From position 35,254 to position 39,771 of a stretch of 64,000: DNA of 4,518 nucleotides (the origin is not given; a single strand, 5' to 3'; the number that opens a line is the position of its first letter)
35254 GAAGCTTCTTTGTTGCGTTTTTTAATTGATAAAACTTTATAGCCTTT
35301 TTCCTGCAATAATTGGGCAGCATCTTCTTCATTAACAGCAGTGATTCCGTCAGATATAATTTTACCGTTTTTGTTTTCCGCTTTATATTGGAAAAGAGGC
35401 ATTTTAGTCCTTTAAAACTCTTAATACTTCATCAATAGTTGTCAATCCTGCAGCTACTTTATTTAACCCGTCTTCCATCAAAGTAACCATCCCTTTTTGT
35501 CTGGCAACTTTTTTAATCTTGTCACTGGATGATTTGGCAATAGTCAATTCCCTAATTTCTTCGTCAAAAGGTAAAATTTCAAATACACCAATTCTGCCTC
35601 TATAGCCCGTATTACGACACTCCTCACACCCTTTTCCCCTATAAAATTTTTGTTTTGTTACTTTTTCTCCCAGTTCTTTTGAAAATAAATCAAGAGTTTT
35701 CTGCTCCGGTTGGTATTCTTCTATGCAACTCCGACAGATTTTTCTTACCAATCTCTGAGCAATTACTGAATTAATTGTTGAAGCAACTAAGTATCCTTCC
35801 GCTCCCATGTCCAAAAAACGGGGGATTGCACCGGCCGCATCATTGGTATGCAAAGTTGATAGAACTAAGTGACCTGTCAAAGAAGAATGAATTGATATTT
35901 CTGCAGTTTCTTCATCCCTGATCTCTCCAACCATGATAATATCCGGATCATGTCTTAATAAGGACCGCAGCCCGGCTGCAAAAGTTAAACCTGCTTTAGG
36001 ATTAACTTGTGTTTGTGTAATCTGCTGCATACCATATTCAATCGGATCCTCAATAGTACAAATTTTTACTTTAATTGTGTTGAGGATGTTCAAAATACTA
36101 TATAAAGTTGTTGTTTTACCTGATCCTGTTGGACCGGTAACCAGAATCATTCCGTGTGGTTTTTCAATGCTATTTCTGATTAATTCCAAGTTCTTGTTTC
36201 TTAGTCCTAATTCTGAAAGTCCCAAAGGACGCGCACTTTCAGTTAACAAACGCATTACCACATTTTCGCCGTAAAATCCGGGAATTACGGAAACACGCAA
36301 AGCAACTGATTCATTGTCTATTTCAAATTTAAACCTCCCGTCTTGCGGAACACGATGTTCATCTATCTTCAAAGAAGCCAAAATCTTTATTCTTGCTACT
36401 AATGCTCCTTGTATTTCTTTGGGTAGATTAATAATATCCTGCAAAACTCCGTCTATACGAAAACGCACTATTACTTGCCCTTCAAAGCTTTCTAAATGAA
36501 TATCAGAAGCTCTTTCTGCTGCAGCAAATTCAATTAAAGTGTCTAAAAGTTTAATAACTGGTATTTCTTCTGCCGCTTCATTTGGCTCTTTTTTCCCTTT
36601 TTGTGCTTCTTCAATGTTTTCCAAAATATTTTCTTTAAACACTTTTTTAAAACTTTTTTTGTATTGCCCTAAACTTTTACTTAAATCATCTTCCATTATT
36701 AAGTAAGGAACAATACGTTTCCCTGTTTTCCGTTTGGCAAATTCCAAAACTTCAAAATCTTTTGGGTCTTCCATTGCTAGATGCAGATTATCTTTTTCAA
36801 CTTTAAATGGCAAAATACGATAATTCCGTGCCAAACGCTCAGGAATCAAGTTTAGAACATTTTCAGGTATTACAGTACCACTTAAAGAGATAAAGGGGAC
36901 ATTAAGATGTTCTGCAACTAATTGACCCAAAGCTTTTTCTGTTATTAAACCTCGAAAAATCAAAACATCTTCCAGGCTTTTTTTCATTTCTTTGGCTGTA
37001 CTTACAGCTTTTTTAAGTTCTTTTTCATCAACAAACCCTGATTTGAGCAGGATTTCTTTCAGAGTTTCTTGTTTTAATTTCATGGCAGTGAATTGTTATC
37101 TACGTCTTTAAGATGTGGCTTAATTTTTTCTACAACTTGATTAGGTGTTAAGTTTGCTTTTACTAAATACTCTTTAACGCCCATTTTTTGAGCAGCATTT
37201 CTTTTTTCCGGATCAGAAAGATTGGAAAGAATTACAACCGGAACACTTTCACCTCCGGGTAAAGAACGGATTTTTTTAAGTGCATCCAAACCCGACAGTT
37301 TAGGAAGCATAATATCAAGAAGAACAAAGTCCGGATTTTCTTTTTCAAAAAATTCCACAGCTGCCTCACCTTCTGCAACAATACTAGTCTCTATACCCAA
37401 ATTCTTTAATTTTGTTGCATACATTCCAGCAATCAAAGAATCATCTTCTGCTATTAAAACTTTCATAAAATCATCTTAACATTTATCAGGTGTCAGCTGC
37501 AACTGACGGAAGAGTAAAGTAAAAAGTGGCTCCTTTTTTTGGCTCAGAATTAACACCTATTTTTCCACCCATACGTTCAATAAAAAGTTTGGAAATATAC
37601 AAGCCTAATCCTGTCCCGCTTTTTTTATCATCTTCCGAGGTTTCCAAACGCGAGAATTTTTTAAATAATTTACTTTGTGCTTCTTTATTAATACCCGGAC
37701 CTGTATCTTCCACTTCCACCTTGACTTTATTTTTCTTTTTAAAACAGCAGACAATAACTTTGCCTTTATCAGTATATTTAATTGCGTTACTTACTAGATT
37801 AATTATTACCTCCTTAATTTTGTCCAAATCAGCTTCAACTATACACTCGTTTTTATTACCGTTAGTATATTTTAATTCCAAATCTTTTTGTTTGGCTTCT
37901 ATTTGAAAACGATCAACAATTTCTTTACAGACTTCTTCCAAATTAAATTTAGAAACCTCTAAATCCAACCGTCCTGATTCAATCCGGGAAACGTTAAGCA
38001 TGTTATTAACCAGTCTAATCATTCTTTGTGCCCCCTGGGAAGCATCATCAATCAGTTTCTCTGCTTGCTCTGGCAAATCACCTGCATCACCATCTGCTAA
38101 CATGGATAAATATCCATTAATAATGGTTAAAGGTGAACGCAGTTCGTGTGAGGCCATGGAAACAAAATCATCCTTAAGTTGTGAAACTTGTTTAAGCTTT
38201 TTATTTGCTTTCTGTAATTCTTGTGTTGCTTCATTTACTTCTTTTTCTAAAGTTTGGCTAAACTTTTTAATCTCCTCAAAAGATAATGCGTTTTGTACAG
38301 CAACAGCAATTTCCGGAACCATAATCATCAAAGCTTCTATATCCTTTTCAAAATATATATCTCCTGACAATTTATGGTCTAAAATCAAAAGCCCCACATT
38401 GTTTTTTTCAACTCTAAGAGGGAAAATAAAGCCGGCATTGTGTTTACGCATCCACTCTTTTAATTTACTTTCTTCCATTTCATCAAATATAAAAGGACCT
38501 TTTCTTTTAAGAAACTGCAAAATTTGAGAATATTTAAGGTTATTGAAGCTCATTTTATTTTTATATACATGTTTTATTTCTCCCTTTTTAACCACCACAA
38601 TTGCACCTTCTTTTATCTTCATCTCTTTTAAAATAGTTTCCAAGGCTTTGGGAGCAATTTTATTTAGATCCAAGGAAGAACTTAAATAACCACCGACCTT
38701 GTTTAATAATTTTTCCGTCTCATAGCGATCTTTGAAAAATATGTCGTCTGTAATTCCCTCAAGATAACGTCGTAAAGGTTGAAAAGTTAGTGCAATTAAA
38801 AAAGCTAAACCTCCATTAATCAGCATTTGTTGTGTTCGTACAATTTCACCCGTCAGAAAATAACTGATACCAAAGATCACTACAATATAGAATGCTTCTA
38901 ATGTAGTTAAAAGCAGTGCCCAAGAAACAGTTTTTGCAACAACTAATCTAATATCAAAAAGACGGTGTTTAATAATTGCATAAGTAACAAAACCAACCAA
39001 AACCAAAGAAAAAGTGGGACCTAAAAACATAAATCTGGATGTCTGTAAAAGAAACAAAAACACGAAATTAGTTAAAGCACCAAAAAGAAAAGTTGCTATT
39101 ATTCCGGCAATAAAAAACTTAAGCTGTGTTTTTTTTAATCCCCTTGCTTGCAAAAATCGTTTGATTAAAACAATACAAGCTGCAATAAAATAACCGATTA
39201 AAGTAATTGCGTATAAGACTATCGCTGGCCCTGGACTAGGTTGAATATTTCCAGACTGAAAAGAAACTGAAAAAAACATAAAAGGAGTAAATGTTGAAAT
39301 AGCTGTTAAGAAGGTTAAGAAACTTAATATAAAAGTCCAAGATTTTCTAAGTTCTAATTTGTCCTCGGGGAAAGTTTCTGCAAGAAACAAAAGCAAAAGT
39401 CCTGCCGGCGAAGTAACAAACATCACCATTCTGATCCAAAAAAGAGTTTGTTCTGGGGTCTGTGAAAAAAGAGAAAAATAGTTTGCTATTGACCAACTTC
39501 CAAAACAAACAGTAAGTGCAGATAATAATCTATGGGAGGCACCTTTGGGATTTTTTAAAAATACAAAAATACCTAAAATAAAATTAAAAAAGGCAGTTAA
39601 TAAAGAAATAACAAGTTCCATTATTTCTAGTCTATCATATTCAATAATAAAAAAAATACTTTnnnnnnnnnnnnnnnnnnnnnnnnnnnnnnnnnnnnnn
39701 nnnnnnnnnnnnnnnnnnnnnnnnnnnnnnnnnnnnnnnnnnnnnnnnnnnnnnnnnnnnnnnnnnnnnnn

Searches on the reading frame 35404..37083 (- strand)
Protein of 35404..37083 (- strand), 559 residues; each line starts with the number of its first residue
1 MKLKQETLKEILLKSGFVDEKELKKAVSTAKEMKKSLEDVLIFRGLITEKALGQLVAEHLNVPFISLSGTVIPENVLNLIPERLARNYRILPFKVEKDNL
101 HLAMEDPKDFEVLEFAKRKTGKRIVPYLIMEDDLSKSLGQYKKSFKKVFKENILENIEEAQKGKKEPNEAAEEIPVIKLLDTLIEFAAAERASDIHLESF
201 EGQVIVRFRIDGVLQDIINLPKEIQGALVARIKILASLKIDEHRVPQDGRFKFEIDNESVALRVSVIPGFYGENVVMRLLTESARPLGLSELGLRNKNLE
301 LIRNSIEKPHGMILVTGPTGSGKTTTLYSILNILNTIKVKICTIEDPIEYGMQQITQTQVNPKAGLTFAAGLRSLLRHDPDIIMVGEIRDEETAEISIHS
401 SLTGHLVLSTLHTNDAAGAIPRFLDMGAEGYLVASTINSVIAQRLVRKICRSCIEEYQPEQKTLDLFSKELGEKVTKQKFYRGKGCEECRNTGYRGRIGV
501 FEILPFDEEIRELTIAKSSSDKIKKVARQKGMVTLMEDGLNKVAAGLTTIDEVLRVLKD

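Call 11: search_protein_families(library=pfam, proteins=[window:35404-37083:-], max_evalue=0.0001)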
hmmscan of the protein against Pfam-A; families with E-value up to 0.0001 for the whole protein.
window:35404-37083:- (559 aa): 2 families
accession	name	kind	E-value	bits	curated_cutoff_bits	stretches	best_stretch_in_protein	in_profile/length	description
PF00437.27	T2SSE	-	1.4e-134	448.8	24.9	1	170-555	2-370/370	Type II/IV secretion system protein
PF05157.20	MshEN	-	5.7e-19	68.3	23.1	1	60-143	1-85/90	MshEN domain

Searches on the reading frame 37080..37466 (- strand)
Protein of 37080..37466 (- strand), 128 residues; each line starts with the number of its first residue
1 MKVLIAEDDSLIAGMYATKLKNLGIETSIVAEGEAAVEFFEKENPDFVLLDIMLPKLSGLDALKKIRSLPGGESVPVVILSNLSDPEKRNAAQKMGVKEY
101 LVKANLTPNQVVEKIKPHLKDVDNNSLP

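Call 18: search_protein_families(library=pfam, proteins=[window:37080-37466:-], max_evalue=0.01)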
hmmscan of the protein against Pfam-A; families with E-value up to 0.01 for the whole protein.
window:37080-37466:- (128 aa): 2 families
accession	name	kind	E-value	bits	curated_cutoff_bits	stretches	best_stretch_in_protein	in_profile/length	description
PF00072.30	Response_reg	-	3.9e-21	75.7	30.2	1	3-115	1-110/111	Response regulator receiver domain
PF23198.2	PDE8A_N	-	0.0012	19.2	29.6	1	6-91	17-102/147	PDE8A-like, N-terminal domain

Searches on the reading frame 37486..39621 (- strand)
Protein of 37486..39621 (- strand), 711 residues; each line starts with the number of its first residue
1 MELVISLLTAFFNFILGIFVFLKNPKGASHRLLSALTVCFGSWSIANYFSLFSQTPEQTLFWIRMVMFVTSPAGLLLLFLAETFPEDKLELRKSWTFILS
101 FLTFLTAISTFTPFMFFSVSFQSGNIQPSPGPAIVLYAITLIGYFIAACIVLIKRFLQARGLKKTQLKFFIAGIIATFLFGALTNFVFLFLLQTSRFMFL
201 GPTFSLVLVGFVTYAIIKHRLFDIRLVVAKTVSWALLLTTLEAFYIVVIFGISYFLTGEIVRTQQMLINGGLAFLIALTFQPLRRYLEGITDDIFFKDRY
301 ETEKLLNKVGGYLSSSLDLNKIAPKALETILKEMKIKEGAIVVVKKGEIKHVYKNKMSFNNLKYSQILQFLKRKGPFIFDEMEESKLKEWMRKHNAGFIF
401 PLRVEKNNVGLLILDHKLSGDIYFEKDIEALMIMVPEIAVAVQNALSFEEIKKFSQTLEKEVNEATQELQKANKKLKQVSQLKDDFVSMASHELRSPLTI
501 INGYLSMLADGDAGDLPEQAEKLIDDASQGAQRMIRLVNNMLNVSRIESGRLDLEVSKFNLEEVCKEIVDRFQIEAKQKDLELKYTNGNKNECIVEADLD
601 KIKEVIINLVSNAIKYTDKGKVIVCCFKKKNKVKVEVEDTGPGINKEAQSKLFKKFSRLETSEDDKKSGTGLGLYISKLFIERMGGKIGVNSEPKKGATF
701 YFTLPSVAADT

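Call 18: search_protein_families(library=pfam, proteins=[window:37486-39621:-], max_evalue=0.01)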
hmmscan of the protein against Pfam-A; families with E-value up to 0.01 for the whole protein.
window:37486-39621:- (711 aa): 5 families
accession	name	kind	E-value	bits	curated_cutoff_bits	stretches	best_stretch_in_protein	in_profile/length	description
PF02518.31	HATPase_c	-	1.3e-28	100.1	26.4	1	598-706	2-109/111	Histidine kinase-, DNA gyrase B-, and HSP90-like ATPase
PF00512.31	HisKA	-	1.6e-18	66.9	26.9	1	483-550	2-66/66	His Kinase A (phospho-acceptor) domain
PF16927.11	HisKA_7TM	-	5.2e-14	53.1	28.6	1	7-224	3-222/224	N-terminal 7TM region of histidine kinase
PF13581.12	HATPase_c_2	-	2.3e-05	24.8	27.4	1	603-674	37-104/127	Histidine kinase-like ATPase domain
PF13589.12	HATPase_c_3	-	0.0074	16.7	25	0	603-681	4-84/137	Histidine kinase-, DNA gyrase B-, and HSP90-like ATPase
